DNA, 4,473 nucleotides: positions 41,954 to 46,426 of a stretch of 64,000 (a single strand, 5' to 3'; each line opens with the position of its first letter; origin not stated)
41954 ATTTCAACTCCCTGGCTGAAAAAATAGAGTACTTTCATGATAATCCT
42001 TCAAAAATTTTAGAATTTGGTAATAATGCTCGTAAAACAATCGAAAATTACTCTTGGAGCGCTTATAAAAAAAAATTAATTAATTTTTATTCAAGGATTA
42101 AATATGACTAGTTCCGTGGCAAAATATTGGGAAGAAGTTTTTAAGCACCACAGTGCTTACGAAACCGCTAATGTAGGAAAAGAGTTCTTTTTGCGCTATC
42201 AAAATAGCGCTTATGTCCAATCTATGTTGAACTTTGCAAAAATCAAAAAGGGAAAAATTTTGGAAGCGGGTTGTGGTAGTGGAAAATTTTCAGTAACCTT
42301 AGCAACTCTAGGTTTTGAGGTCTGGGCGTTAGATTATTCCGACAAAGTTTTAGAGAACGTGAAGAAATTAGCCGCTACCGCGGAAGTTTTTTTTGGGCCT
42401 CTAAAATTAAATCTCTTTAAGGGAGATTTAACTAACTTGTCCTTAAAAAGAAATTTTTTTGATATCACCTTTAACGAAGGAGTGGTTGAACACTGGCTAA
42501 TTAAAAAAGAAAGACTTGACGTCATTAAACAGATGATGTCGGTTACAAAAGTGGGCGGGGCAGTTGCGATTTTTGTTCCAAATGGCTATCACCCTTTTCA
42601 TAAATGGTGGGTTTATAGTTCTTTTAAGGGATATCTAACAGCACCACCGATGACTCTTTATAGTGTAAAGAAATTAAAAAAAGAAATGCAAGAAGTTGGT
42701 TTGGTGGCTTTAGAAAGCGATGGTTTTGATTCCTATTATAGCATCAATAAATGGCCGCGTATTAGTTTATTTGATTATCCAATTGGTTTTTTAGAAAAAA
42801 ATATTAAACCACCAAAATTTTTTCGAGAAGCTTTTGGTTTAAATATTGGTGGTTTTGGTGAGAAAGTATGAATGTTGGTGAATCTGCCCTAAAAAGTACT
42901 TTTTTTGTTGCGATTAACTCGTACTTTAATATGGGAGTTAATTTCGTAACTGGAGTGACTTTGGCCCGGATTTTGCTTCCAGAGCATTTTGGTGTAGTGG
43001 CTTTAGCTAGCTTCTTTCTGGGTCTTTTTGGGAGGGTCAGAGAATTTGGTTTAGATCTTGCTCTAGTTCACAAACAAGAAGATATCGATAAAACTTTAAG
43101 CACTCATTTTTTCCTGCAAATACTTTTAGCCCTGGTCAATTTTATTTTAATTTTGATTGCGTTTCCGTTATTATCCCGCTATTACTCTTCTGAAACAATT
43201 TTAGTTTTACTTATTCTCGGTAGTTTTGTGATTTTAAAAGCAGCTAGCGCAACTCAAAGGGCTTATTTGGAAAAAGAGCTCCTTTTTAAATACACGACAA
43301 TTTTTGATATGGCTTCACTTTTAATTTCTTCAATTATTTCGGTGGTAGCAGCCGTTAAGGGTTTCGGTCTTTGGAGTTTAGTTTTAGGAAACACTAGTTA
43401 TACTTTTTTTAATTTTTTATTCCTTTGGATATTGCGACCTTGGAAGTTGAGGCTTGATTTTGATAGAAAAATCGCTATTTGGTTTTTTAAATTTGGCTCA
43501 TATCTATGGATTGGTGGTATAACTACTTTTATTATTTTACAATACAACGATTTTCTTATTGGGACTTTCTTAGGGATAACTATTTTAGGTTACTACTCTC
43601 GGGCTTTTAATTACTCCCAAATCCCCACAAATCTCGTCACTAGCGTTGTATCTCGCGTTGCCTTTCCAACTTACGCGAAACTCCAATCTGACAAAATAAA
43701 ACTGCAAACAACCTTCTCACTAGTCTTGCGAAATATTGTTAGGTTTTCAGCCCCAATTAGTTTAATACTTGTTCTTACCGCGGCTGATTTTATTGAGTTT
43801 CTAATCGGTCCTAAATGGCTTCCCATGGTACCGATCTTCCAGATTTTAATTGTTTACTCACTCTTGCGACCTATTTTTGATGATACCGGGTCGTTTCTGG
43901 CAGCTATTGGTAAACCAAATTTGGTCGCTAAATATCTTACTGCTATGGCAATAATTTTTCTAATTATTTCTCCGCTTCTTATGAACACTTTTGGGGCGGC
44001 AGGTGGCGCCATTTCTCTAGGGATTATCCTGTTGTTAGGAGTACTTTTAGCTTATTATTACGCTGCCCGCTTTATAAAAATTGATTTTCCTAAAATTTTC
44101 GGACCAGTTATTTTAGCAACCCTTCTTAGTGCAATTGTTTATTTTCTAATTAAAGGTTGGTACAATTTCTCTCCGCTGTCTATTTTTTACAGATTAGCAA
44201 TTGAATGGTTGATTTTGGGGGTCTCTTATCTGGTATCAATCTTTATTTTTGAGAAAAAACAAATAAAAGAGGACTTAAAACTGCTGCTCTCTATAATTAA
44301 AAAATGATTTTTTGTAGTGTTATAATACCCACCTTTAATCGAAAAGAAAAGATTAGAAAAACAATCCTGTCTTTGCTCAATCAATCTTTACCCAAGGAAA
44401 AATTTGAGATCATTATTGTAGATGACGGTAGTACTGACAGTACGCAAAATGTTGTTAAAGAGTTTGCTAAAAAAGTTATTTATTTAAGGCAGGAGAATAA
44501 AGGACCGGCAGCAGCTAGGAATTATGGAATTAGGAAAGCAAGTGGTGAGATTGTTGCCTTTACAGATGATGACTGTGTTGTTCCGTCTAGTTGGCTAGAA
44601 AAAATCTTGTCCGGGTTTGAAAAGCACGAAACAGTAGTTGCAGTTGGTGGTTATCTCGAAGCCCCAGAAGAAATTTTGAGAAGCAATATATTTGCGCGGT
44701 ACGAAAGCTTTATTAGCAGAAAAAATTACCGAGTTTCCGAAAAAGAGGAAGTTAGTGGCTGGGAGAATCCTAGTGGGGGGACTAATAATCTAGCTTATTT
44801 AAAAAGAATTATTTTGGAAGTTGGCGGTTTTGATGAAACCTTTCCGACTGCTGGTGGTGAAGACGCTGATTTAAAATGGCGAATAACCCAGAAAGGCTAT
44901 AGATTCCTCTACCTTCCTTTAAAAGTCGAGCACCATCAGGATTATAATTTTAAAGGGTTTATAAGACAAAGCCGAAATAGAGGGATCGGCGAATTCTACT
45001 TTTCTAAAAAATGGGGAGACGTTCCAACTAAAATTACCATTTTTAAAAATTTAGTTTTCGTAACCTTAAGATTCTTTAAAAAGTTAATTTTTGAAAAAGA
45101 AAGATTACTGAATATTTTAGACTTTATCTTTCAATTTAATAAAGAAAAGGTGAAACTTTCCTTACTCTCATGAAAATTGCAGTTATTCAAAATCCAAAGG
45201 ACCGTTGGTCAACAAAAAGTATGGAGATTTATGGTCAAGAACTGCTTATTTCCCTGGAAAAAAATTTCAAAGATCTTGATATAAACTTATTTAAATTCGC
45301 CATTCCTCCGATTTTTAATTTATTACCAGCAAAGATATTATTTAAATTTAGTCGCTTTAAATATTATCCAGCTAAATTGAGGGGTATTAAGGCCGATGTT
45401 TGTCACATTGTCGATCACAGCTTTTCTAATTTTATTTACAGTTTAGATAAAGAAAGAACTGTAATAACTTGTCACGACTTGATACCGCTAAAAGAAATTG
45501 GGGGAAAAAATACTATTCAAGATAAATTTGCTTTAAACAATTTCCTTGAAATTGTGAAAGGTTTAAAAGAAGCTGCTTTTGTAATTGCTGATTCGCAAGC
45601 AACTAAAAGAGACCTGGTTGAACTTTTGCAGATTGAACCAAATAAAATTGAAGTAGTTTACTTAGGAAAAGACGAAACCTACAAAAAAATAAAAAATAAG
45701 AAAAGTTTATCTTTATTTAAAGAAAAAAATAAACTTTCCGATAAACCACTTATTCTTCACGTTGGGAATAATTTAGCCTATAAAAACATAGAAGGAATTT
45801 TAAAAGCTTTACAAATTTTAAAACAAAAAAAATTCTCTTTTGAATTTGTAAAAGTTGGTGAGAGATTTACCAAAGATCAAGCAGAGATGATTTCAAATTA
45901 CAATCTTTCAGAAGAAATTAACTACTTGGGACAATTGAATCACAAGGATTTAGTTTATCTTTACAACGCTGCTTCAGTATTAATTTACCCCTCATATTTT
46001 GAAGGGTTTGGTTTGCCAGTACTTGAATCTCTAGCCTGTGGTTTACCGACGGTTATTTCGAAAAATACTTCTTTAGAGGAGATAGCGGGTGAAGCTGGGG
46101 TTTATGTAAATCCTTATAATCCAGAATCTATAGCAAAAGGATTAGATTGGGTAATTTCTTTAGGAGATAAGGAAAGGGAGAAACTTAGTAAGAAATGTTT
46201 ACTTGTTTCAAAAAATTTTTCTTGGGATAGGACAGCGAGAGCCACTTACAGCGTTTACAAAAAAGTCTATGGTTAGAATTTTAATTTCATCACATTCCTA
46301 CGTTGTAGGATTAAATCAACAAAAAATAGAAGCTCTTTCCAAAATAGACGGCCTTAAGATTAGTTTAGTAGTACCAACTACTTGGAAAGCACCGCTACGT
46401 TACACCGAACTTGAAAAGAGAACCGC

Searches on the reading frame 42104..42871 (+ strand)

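Call 25: search_protein_families(library=pfam, proteins=[window:42104-42871:+], max_evalue=0.00001)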
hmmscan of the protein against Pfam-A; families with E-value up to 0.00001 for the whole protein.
window:42104-42871:+ (255 aa): 6 families
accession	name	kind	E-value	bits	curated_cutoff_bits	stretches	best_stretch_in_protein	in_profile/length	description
PF08241.18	Methyltransf_11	-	3e-15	57.1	21.2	1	53-156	1-95/95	Methyltransferase domain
PF13649.12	Methyltransf_25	-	1.1e-13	52.1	27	1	52-152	1-97/97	Methyltransferase domain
PF03848.20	TehB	-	2.1e-10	40.8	20.4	1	32-155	13-131/193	Tellurite resistance protein TehB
PF13847.12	Methyltransf_31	-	6e-09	36.2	27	1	48-160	3-113/145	Methyltransferase domain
PF13489.12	Methyltransf_23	-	5e-08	33.3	27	1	35-203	10-162/164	Methyltransferase domain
PF08242.18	Methyltransf_12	-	2.9e-07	31.6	30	1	53-153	1-97/98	Methyltransferase domain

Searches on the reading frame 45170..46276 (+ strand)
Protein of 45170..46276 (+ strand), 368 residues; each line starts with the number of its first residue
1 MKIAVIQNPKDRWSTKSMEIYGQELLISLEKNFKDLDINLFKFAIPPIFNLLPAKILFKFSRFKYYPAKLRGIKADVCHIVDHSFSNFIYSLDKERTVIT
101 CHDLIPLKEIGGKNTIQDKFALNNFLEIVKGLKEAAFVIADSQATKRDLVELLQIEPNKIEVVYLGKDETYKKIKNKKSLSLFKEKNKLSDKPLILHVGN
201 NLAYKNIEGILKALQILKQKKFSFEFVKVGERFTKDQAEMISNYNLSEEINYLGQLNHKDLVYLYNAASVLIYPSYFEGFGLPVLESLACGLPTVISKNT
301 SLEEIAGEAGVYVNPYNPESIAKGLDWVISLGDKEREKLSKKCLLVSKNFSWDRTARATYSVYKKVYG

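Call 25: search_protein_families(library=pfam, proteins=[window:45170-46276:+], max_evalue=0.00001)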
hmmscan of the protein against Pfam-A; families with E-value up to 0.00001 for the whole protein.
window:45170-46276:+ (368 aa): 4 families
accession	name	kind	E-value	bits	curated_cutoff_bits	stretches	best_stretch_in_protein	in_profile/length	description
PF00534.26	Glycos_transf_1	-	6e-33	114.2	26.4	1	183-341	6-167/172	Glycosyl transferases group 1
PF13692.12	Glyco_trans_1_4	-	2.5e-23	83.4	27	1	193-328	2-139/142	Glycosyl transferases group 1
PF13439.12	Glyco_transf_4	-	5.5e-10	40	28.5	1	45-168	43-167/170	Glycosyltransferase Family 4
PF20706.3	GT4-conflict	-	7.6e-07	28.9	26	1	259-303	273-317/385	Family 4 Glycosyltransferase in conflict systems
